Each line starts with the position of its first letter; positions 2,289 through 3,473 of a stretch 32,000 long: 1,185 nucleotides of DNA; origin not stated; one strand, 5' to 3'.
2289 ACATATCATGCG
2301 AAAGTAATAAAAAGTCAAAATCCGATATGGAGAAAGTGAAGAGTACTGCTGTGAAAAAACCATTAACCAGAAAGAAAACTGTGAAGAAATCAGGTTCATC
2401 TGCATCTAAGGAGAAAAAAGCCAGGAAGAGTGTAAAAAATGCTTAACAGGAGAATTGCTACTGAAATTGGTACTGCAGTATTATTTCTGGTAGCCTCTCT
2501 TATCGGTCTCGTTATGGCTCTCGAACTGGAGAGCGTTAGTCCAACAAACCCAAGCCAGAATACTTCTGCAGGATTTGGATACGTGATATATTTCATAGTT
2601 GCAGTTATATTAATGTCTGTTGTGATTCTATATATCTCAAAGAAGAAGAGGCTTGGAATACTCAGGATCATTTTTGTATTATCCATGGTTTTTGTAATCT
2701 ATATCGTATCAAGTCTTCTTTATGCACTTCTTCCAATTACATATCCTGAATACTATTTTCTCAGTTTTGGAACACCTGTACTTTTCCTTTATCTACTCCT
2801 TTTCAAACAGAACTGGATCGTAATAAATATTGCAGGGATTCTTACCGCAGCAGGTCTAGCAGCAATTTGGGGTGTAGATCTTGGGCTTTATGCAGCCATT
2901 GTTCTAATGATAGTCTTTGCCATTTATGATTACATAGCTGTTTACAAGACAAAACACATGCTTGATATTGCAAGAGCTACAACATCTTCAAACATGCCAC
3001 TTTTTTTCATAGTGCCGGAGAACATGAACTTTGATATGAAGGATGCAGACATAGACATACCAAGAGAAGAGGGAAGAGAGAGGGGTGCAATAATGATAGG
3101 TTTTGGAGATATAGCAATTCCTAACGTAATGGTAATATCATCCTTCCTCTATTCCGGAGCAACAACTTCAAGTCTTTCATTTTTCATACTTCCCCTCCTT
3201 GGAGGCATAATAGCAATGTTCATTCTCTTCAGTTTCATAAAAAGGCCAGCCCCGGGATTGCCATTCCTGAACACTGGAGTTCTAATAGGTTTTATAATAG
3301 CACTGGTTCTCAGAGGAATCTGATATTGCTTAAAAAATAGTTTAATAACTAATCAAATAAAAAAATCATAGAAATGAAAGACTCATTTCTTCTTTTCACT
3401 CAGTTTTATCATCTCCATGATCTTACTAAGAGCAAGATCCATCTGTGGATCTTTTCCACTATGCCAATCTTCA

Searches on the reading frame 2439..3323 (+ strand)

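Call 52: search_protein_families(library=pfam, proteins=[window:2439-3323:+], max_evalue=0.001)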
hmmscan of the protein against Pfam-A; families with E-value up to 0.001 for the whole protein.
window:2439-3323:+ (294 aa): 1 family
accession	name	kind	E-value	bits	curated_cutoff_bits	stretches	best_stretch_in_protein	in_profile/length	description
PF06550.16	SPP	-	4.8e-62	210.4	23.9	1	14-294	2-283/283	Signal-peptide peptidase, presenilin aspartyl protease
